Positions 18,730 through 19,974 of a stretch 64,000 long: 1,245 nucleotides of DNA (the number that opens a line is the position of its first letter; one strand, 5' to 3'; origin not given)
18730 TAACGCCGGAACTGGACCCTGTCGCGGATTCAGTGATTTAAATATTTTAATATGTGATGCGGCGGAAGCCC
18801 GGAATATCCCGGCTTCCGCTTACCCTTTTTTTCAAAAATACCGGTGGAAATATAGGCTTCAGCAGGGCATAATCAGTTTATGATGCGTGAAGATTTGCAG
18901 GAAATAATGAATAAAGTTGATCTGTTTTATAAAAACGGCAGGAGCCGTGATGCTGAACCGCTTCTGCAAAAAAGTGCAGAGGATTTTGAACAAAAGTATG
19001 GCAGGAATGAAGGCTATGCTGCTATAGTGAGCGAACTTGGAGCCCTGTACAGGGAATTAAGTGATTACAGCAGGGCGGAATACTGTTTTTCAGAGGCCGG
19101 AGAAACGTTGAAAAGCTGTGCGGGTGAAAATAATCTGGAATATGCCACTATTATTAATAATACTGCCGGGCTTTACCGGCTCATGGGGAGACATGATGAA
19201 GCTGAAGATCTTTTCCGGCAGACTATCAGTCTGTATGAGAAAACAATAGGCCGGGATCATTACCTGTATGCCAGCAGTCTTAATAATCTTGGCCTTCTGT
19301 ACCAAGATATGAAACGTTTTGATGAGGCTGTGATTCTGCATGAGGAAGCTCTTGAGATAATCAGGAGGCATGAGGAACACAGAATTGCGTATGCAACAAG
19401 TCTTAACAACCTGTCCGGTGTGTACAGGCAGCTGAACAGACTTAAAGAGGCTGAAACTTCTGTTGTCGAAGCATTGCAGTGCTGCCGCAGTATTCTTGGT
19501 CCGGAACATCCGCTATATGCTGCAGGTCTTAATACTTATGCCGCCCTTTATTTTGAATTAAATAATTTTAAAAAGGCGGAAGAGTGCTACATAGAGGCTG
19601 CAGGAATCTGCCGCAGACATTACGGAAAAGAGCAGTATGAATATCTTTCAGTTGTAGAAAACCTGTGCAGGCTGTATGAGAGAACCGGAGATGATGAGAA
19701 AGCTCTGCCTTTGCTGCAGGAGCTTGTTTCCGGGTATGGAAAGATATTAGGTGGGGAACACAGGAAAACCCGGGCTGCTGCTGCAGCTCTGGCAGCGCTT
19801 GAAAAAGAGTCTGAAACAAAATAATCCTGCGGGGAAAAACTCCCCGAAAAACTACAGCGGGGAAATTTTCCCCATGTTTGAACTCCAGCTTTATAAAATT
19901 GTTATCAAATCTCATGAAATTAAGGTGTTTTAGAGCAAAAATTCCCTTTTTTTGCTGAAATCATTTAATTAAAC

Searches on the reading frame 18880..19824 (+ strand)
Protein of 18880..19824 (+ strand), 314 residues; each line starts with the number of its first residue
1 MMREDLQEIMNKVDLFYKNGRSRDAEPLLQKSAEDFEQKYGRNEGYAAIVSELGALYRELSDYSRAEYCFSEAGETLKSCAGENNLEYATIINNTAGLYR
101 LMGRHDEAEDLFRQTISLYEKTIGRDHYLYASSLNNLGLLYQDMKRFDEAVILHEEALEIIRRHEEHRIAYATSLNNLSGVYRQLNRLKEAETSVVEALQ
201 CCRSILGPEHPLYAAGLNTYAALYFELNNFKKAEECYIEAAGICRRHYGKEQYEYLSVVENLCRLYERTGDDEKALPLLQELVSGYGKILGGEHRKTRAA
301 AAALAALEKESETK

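Call 17: find_encoding_contigs(protein=window:18880-19824:+, flank=10000, max_places=10)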
Protein window:18880-19824:+ (314 aa): no gene with exactly this product is on record in the collection.

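Call 21: search_protein_families(library=pfam, proteins=[window:18880-19824:+], max_evalue=0.01)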
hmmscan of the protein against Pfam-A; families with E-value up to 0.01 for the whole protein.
window:18880-19824:+ (314 aa): 20 families
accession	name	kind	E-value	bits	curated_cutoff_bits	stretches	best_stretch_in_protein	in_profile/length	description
PF13424.12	TPR_12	-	7.7e-54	180.3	30.1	5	89-162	3-76/77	Tetratricopeptide repeat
PF13374.12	TPR_10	-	5.1e-44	147.5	27.5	4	172-211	2-41/42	Tetratricopeptide repeat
PF24885.1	TPR_NPHP3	-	8.7e-28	97.7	100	2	94-169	146-221/239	Nephrocystin-3 TPR domain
PF00515.34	TPR_1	-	7.3e-21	73.5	27.8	1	131-160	1-30/34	Tetratricopeptide repeat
PF07719.23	TPR_2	-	2.2e-20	71.5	27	0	132-160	2-30/34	Tetratricopeptide repeat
PF13181.12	TPR_8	-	5.9e-17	60.8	25.7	1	131-162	1-32/34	Tetratricopeptide repeat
PF13176.12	TPR_7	-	1.1e-16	59.9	27.9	1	133-168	1-35/36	Tetratricopeptide repeat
PF17874.7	TPR_MalT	-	4e-12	46.5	45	2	129-281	38-186/336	MalT-like TPR region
PF13428.12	TPR_14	-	2.2e-09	37.5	23.5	0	262-286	7-31/44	Tetratricopeptide repeat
PF13432.12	TPR_16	-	1.7e-06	28.8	32.7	0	12-69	3-53/65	Tetratricopeptide repeat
PF14559.12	TPR_19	-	1e-05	26.2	25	0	210-237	21-48/68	Tetratricopeptide repeat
PF14938.12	SNAP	-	4.5e-05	23.5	25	0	92-240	38-181/282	Soluble NSF attachment protein, SNAP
PF13174.12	TPR_6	-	5.1e-05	24.1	26.3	0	97-120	8-31/33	Tetratricopeptide repeat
PF10366.15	Vps39_1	-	0.00034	21.3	22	0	247-284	30-67/108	Vacuolar sorting protein 39 domain 1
PF09986.15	DUF2225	-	0.00037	20.7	21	0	156-283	61-192/214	Uncharacterized protein conserved in bacteria (DUF2225)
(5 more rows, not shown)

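Call 44: find_related_loci(query=window:18880-19824:+, collection=genome_contigs, flank=10000)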
Query window:18880-19824:+ (314 aa) in genome_contigs; peptide patterns used: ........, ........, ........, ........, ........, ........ (x = any residue, [..] = any of these).
135 stretches matched a pattern; 13 encode a relative of the query (tblastn E <= 1e-3); 13 distinct loci.
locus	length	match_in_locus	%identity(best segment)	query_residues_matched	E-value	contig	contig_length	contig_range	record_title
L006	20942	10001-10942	91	1-314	0e+0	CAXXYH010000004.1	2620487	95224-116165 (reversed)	MAG: Spirochaetia bacterium isolate 3f6413ad-2fe3-400d-aa3f-8d8018634007 genome assembly, contig: contig_4, whole genome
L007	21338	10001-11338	30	20-307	3e-22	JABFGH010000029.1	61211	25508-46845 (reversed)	MAG: Ignavibacteriae bacterium isolate IGN16 c_000000000029, whole genome shotgun sequence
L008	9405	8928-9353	27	35-199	2e-8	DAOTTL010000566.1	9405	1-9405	MAG TPA_asm: Ktedonobacteraceae bacterium isolate B93_195 k193_614343, whole genome shotgun sequence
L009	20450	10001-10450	29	89-244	2e-8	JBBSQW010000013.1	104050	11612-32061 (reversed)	MAG: Sphingobacteriales bacterium isolate SVL1_sbin.2 SVL1_sbin.2_K_655338_L_104050_cov_24.2011, whole genome shotgun se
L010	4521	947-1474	28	99-290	1e-7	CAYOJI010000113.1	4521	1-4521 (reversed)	MAG TPA_asm: uncultured Nitrospiraceae bacterium isolate binchicken_co40_94 genome assembly, contig: NODE_6641_length_45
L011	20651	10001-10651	24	45-282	2e-7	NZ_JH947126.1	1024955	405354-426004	Pedobacter arcticus A12 Scaffold2, whole genome shotgun sequence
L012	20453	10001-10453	27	89-245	1e-5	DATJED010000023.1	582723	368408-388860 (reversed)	MAG TPA_asm: Pelobium sp. isolate SMAG_U15424 k141_299404, whole genome shotgun sequence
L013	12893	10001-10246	26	71-161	2e-5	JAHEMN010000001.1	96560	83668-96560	MAG: Chitinophagaceae bacterium isolate Ww73 NODE_260_length_96560_cov_6.735356, whole genome shotgun sequence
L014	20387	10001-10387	28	135-286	3e-5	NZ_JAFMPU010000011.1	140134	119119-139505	Seonamhaeicola sp. NFXS20 NFXS20_11, whole genome shotgun sequence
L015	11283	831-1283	26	89-245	8e-5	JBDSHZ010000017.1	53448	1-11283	MAG: Pelobium sp. isolate cluster1_bin.288 k127_7951849, whole genome shotgun sequence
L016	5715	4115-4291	37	94-160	6e-5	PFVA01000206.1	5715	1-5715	MAG: Ignavibacteriales bacterium CG_4_9_14_3_um_filter_30_11 CG_4_9_14_3_um_filter_150_scaffold_18562_c, whole genome sh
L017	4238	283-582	28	134-235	1e-4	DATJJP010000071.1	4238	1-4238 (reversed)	MAG TPA_asm: Cyclobacteriaceae bacterium isolate SMAG_U15569 k141_1258804, whole genome shotgun sequence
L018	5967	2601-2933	28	131-246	1e-4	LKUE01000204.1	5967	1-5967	MAG: Desulfuromonas sp. SDB scaffold-2175, whole genome shotgun sequence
